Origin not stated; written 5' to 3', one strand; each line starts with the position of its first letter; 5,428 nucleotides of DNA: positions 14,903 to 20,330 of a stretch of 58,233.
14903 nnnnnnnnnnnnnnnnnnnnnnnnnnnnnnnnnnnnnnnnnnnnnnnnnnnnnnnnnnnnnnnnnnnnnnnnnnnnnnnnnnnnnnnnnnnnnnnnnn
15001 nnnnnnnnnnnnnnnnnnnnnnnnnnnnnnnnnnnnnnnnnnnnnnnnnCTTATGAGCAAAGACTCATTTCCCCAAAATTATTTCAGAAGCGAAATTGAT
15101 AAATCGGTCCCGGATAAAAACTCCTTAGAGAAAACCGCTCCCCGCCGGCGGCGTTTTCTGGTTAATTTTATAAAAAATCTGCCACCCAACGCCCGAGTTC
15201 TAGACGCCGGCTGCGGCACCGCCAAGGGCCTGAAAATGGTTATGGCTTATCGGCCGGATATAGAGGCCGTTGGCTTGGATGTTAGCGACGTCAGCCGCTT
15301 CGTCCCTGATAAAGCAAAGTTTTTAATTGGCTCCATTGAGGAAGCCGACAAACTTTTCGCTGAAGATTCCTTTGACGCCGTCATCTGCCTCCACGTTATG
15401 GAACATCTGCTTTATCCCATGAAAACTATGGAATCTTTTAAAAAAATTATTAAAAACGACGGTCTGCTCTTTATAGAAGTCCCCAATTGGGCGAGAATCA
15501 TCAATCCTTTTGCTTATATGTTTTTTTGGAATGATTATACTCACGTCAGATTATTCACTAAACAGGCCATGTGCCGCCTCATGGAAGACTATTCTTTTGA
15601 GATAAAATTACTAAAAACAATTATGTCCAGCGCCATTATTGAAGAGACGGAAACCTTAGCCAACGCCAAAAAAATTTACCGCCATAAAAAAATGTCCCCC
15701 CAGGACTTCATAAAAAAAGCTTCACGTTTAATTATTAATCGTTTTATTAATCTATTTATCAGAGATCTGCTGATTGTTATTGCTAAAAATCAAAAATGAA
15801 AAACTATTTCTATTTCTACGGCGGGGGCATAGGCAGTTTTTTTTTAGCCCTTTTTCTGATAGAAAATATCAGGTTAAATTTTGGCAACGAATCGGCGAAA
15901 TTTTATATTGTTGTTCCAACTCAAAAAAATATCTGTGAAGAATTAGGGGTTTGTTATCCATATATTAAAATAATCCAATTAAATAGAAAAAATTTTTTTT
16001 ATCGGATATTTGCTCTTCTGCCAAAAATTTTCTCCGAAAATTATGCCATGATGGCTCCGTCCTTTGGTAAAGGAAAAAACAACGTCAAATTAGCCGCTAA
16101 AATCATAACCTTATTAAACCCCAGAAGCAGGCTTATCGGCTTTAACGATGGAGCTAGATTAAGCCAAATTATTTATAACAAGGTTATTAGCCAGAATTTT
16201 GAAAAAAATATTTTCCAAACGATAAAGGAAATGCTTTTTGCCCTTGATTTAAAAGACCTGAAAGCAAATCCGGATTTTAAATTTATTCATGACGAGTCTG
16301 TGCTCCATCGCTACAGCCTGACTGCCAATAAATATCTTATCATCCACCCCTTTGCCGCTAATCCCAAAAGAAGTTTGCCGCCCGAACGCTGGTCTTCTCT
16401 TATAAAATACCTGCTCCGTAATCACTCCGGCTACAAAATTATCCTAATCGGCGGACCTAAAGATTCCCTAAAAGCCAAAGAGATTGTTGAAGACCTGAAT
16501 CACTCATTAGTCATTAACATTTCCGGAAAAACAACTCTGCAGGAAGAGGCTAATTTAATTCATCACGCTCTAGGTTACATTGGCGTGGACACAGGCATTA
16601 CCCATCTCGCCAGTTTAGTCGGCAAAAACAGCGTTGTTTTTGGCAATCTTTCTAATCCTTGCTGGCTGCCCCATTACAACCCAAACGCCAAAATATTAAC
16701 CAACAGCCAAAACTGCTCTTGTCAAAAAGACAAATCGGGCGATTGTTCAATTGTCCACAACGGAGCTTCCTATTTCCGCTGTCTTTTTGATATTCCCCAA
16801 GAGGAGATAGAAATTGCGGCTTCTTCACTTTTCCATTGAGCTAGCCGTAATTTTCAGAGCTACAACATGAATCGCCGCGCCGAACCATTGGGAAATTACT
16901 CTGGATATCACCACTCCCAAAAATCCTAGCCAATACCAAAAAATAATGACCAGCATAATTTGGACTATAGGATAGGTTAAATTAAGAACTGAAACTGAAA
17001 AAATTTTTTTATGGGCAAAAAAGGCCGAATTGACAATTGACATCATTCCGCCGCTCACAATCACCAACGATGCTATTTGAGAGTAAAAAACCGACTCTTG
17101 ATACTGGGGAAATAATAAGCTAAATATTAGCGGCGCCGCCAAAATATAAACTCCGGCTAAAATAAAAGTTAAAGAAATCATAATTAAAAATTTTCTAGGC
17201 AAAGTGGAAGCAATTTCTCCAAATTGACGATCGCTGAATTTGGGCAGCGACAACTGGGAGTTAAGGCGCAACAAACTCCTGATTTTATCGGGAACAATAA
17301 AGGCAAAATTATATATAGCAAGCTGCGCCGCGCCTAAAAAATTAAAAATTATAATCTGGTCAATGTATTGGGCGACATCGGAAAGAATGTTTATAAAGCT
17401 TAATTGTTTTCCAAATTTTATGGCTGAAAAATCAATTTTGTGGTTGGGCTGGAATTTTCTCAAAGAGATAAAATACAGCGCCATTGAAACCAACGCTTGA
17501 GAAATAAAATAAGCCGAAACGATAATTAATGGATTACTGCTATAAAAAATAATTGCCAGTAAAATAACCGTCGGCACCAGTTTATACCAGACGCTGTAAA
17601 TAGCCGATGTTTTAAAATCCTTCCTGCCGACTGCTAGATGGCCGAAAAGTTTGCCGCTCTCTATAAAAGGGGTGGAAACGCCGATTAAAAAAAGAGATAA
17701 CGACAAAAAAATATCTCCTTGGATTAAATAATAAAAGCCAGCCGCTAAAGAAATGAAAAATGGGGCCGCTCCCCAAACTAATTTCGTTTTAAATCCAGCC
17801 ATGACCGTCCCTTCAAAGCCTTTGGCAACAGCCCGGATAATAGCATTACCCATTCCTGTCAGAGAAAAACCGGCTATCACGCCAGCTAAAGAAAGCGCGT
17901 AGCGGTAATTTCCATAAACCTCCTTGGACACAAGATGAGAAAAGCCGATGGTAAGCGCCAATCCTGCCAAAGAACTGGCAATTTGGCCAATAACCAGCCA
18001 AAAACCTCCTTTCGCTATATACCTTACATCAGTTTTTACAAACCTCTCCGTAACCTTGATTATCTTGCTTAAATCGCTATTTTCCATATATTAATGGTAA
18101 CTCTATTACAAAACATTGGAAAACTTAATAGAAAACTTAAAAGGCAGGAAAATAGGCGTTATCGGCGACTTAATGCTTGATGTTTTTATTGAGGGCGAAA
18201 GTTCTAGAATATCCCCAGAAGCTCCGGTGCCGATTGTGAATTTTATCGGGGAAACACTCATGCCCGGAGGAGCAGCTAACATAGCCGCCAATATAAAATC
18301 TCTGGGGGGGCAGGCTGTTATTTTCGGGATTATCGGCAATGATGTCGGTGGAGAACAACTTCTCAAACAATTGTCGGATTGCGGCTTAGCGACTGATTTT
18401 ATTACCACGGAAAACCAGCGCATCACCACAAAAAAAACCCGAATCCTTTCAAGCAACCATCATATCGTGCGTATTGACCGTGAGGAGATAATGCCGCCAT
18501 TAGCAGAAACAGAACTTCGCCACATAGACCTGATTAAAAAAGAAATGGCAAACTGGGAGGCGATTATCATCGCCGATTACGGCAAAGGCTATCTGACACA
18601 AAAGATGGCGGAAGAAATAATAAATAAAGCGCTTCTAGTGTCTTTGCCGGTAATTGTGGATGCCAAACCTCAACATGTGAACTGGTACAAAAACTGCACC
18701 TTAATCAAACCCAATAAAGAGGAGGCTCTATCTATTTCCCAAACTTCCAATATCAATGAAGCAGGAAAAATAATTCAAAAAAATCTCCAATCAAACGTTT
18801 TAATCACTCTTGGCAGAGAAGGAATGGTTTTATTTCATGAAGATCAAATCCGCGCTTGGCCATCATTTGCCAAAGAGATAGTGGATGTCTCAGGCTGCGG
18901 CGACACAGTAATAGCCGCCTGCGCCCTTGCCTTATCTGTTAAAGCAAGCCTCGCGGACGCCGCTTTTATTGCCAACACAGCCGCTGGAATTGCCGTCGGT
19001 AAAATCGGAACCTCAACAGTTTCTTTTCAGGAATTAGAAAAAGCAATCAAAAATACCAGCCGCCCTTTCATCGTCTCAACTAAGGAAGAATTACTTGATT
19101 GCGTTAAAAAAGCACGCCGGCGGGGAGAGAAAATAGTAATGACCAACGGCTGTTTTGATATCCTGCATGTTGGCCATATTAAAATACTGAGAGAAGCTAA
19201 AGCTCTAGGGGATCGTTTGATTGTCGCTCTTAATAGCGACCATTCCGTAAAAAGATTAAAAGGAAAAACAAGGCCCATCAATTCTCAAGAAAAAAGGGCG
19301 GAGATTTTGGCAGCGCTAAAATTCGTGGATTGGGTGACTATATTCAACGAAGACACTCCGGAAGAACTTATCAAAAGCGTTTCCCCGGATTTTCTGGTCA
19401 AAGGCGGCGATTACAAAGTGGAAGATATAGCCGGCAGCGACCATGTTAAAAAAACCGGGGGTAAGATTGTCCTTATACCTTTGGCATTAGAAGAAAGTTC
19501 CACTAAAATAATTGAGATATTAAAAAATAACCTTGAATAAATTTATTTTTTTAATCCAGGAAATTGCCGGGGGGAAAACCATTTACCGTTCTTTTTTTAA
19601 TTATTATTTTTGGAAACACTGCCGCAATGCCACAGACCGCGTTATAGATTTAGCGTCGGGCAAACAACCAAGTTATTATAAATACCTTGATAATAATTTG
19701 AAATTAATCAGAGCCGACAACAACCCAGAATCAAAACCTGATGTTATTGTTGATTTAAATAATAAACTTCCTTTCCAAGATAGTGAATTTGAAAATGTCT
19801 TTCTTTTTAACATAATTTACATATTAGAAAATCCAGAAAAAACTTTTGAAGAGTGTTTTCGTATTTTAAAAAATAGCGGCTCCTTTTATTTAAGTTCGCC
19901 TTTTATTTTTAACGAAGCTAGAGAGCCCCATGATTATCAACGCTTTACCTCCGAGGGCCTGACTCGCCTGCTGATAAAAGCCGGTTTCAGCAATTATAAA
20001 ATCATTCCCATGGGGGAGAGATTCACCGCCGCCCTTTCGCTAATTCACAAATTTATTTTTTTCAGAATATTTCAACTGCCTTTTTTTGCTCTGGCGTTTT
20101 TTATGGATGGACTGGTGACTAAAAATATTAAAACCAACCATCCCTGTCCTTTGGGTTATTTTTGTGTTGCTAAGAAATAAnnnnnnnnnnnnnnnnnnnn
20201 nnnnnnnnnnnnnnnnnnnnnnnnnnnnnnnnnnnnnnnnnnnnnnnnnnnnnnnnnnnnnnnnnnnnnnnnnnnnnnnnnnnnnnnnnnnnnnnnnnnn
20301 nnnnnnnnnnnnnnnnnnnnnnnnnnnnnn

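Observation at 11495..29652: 18-kb glycan-assembly island with an unusually rich decoration toolkit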

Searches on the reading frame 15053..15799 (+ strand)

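Call 3: search_protein_families(library=pfam, proteins=[window:15053-15799:+], max_evalue=0.01)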
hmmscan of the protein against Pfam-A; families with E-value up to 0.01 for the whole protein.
window:15053-15799:+ (248 aa): 6 families
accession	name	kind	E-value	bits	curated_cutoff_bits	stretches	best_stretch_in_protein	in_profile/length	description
PF13489.12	Methyltransf_23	-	9.6e-20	71.4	27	1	35-184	12-161/164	Methyltransferase domain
PF08241.18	Methyltransf_11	-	2.6e-11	44.5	21.2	1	50-141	1-95/95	Methyltransferase domain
PF13847.12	Methyltransf_31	-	2.6e-11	43.9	27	1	46-145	4-113/145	Methyltransferase domain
PF08242.18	Methyltransf_12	-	1.7e-10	42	30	1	50-139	1-98/98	Methyltransferase domain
PF13649.12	Methyltransf_25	-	1.4e-07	32.6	27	1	49-137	1-97/97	Methyltransferase domain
PF07021.18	MetW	-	1.6e-05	25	21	1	41-136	9-105/193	Methionine biosynthesis protein MetW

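Call 50: search_protein_families(library=ncbifam, proteins=[window:15053-15799:+], max_evalue=0.001)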
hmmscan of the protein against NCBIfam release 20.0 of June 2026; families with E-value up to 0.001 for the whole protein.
window:15053-15799:+ (248 aa): 8 families
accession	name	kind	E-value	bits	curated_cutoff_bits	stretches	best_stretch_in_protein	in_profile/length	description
NF045667.1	MTase_DVU1556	equivalog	1.8e-10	40.6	155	1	42-141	19-119/213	DVU_1556 family methyltransferase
TIGR01983.1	UbiG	equivalog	6.8e-08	32.1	102.95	1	36-144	49-154/228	bifunctional 2-polyprenyl-6-hydroxyphenol methylase/3-demethylubiquinol 3-O-methyltransferase UbiG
TIGR02072.1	BioC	equivalog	8.2e-08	32.3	184.95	1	36-140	23-131/244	malonyl-ACP O-methyltransferase BioC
NF043040.1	corrin_prot_MT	hypoth_equivalog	1.1e-06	28.3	180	1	39-142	34-148/216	corrinoid protein-associated methyltransferase CpaM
TIGR02081.1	metW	equivalog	1.4e-05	24.7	189.5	1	41-135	9-104/194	methionine biosynthesis protein MetW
NF008686.0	PRK11705.1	equivalog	3.9e-05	22.9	400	1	42-141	164-265/383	cyclopropane fatty acyl phospholipid synthase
TIGR04345.1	ovoA_Cterm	equivalog_domain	0.00012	21.8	170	0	105-144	133-172/242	putative 4-mercaptohistidine N1-methyltransferase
NF011650.0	PRK15068.1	equivalog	0.00055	18.9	209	1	48-142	125-226/324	tRNA 5-methoxyuridine(34)/uridine 5-oxyacetic acid(34) synthase CmoB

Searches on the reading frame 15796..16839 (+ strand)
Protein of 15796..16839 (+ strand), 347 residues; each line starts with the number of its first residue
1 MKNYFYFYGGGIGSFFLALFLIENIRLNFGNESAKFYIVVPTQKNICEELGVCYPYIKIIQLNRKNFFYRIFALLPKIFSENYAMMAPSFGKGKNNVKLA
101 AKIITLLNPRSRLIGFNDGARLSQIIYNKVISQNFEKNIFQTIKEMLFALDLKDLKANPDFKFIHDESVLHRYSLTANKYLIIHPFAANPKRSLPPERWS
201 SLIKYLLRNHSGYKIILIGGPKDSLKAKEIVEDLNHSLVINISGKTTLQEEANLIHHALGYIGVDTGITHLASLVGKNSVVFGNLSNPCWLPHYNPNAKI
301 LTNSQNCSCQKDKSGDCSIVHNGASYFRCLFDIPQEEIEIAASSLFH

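Call 3: search_protein_families(library=pfam, proteins=[window:15796-16839:+], max_evalue=0.01)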
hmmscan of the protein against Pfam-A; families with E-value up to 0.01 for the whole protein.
window:15796-16839:+ (347 aa): 1 family
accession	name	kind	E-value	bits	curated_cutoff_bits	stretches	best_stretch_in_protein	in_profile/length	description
PF01075.23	Glyco_transf_9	-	5.8e-22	78.7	22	1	103-313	27-239/247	Glycosyltransferase family 9 (heptosyltransferase)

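Call 14: search_protein_families(library=ncbifam, proteins=[window:15796-16839:+], max_evalue=0.001)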
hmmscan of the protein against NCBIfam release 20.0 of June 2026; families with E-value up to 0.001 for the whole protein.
window:15796-16839:+ (347 aa): 7 families
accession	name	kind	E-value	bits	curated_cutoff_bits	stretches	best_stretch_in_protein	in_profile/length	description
TIGR02193.1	heptsyl_trn_I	equivalog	4e-16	59.1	185.3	1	119-306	119-304/320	lipopolysaccharide heptosyltransferase I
NF007742.0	PRK10422.1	equivalog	7.7e-14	51.3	467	1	103-300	103-306/352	lipopolysaccharide core heptosyltransferase RfaQ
TIGR02195.1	heptsyl_trn_II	equivalog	9.1e-14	51.3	134.6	1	166-336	161-328/339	lipopolysaccharide heptosyltransferase II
TIGR02201.1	heptsyl_trn_III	equivalog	5.1e-13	48.8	170.2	1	176-300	179-304/344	putative lipopolysaccharide heptosyltransferase III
NF008204.0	PRK10964.1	equivalog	1.6e-09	37.3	437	1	124-303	125-299/322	lipopolysaccharide heptosyltransferase RfaC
NF008162.0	PRK10916.1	equivalog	2.8e-09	36.6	569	1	159-302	158-306/348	ADP-heptose--LPS heptosyltransferase RfaF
TIGR04414.1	hepto_Aah_TibC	equivalog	3e-07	29.7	200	1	179-313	205-334/374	autotransporter strand-loop-strand O-heptosyltransferase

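Call 77: search_solved_structures(query=window:15796-16839:+, max_evalue=0.01)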
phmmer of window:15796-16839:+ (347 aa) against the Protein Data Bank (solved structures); distinct sequences matched with E-value up to 0.01: 5.
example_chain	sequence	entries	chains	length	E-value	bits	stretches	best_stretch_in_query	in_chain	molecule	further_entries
1psw_A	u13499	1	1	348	1.8e-06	30.3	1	169-318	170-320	ADP-HEPTOSE LPS HEPTOSYLTRANSFERASE II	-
2gt1_A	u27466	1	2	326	2.1e-05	26.8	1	123-300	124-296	Lipopolysaccharide heptosyltransferase-1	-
6dfe_A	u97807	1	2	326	2.1e-05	26.8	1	123-300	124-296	ADP-heptose--LPS heptosyltransferase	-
2h1f_A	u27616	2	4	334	2.2e-05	26.7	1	123-300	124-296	Lipopolysaccharide heptosyltransferase-1 | Lipopolysaccharide heptosyltransferase 1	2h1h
3tov_A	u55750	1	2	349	0.00028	23.1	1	185-309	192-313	Glycosyl transferase family 9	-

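Call 91: search_solved_structures(query=A4, max_evalue=10, show_alignments=0)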
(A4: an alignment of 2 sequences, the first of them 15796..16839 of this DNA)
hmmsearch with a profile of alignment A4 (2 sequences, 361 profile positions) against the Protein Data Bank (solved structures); distinct sequences matched with E-value up to 10: 8.
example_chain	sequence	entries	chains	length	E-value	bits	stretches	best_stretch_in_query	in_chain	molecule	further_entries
1psw_A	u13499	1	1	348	4.1e-06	29.3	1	194-313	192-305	ADP-HEPTOSE LPS HEPTOSYLTRANSFERASE II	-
2gt1_A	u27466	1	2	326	0.085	15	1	127-302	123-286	Lipopolysaccharide heptosyltransferase-1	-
6dfe_A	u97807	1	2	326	0.085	15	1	127-302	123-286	ADP-heptose--LPS heptosyltransferase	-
2h1f_A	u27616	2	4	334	0.09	15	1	127-303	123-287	Lipopolysaccharide heptosyltransferase-1 | Lipopolysaccharide heptosyltransferase 1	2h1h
3tov_A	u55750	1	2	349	0.2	13.8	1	192-315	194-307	Glycosyl transferase family 9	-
2pyb_A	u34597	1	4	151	0.44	12.7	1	63-138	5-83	Neutrophil activating protein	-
9fu4_B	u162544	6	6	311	2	10.6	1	219-270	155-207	CO-methylating acetyl-CoA synthase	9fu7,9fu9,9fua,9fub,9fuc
4rap_A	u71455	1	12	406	2.4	10.3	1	255-300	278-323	Glycosyltransferase TibC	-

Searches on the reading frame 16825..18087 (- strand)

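Call 3: search_protein_families(library=pfam, proteins=[window:16825-18087:-], max_evalue=0.01)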
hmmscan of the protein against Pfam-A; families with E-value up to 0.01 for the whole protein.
window:16825-18087:- (420 aa): 1 family
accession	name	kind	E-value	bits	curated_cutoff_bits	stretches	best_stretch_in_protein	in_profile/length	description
PF01943.22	Polysacc_synt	-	1.4e-11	44.8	28.2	1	25-263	2-248/274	Polysaccharide biosynthesis protein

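Call 14: search_protein_families(library=ncbifam, proteins=[window:16825-18087:-], max_evalue=0.001)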
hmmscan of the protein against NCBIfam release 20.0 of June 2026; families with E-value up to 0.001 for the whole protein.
window:16825-18087:- (420 aa): 0 families

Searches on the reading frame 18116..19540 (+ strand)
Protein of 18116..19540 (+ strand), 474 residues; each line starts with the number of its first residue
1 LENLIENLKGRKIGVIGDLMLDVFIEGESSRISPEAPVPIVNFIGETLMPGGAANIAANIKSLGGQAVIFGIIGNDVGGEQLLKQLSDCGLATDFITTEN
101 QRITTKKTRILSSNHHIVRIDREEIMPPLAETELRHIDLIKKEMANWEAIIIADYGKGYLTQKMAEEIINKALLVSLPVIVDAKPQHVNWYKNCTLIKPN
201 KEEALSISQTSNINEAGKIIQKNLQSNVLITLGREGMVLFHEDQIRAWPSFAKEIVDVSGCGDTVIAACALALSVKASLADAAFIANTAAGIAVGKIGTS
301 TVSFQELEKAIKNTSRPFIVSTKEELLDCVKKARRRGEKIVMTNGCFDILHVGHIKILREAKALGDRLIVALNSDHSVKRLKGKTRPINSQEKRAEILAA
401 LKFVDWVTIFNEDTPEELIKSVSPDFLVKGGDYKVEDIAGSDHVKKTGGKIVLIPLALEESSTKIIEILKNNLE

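Call 3: search_protein_families(library=pfam, proteins=[window:18116-19540:+], max_evalue=0.01)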
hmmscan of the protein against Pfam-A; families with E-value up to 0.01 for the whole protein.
window:18116-19540:+ (474 aa): 4 families
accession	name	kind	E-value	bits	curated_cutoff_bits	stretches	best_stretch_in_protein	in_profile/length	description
PF00294.29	PfkB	-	2.8e-39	135.7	25.8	1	15-301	6-297/302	pfkB family carbohydrate kinase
PF01467.32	CTP_transf_like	-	3.8e-20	72.9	21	1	342-448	1-111/133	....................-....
PF06574.18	FAD_syn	-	0.00014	22.1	27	1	338-410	6-83/158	FAD synthetase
PF08543.17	Phos_pyr_kin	-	0.00064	19.6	27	1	192-286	118-224/246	Phosphomethylpyrimidine kinase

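Call 14: search_protein_families(library=ncbifam, proteins=[window:18116-19540:+], max_evalue=0.001)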
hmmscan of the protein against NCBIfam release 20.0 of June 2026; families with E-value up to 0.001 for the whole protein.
window:18116-19540:+ (474 aa): 34 families (the best 25 are shown)
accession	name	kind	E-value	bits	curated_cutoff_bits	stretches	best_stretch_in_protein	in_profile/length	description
NF008454.0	PRK11316.1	equivalog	5.5e-145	483.6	521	1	4-471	4-473/475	bifunctional D-glycero-beta-D-manno-heptose-7-phosphate kinase/D-glycero-beta-D-manno-heptose 1-phosphate adenylyltransferase HldE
TIGR02198.1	rfaE_dom_I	equivalog_domain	1.8e-95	319.7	345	1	5-311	2-314/315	D-glycero-beta-D-manno-heptose-7-phosphate kinase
TIGR02199.1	rfaE_dom_II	equivalog_domain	3.8e-62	208.4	181.5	1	330-469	3-142/144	D-glycero-beta-D-manno-heptose 1-phosphate adenylyltransferase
TIGR02152.1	D_ribokin_bact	equivalog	3.8e-23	82.3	299.65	1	15-301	3-288/298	ribokinase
TIGR00125.1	cyt_tran_rel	domain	2.8e-19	69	27.7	1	340-406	1-64/65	adenylyltransferase/cytidyltransferase family protein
TIGR03168.1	1-PFK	subfamily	3.6e-19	68.8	216.4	1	51-312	36-300/305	hexose kinase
TIGR03828.1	pfkB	equivalog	4.2e-17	62.1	292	1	54-311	39-299/305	1-phosphofructokinase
TIGR01518.1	g3p_cytidyltrns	equivalog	5.5e-16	58.8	165.4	1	341-466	1-122/125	glycerol-3-phosphate cytidylyltransferase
NF006957.1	PRK09434.1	equivalog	2.4e-14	53.5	450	2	195-285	181-272/302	fructokinase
NF041320.1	pfkB_Halo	equivalog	1.3e-13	51.1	400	1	50-312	36-295/302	1-phosphofructokinase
TIGR04382.1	myo_inos_iolC_N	equivalog_domain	2.4e-13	50.1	300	2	191-301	186-297/309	5-dehydro-2-deoxygluconokinase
NF008353.0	PRK11142.1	equivalog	2.2e-11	43.8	341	1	53-300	42-290/307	ribokinase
NF007632.0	PRK10294.1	equivalog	2.1e-10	40.4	353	1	50-310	37-303/310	6-phosphofructokinase II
NF001985.0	PRK00777.1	subfamily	1.2e-09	38.4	104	1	340-399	6-63/157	pantetheine-phosphate adenylyltransferase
NF053626.1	RibKinHalex1628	equivalog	2.1e-09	37.3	330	0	221-306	198-286/293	ATP-dependent ribose-1-phosphate kinase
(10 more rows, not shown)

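Call 78: search_solved_structures(query=window:18116-19540:+, max_evalue=1e-10)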
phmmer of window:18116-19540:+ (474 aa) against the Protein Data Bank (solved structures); distinct sequences matched with E-value up to 1e-10: 6.
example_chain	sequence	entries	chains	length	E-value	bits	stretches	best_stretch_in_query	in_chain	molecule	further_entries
4e84_A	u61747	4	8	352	2e-46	161.9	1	7-307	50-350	D-beta-D-heptose 7-phosphate kinase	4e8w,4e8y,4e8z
5x9q_A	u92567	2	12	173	1.3e-33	119.7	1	339-467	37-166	Putative cytidylyltransferase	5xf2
3elb_A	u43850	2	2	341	2.2e-23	86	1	341-435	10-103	Ethanolamine-phosphate cytidylyltransferase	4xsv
3glv_A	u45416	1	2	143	4.8e-14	55.1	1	341-456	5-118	Lipopolysaccharide core biosynthesis protein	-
3ubo_A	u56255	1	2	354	4.5e-12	48.6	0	196-300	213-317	adenosine kinase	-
1coz_A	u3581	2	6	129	4.2e-11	45.5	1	339-465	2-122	PROTEIN (GLYCEROL-3-PHOSPHATE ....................) | glycerol-3-phosphate cytidylyltransferase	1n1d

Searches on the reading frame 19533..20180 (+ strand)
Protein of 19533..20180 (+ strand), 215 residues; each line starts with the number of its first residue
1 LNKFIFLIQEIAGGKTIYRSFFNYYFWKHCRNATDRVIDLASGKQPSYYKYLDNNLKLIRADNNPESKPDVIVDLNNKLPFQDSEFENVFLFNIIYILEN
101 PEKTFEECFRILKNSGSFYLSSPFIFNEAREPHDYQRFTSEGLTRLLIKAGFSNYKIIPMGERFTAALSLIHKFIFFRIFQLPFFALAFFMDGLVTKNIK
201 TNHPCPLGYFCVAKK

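Call 3: search_protein_families(library=pfam, proteins=[window:19533-20180:+], max_evalue=0.01)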
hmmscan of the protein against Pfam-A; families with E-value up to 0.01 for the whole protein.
window:19533-20180:+ (215 aa): 3 families
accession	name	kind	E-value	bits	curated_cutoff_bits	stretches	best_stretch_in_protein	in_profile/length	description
PF08241.18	Methyltransf_11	-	6.5e-08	33.6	21.2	1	56-119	31-94/95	Methyltransferase domain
PF13847.12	Methyltransf_31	-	0.0013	18.9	27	1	76-124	64-113/145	Methyltransferase domain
PF13649.12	Methyltransf_25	-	0.0017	19.5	27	1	70-116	49-97/97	Methyltransferase domain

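Call 50: search_protein_families(library=ncbifam, proteins=[window:19533-20180:+], max_evalue=0.001)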
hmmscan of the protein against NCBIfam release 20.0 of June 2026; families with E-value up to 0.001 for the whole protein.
window:19533-20180:+ (215 aa): 1 family
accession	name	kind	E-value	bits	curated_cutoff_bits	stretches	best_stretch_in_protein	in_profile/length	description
NF045667.1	MTase_DVU1556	equivalog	4.3e-06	26.3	155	1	52-129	51-128/213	DVU_1556 family methyltransferase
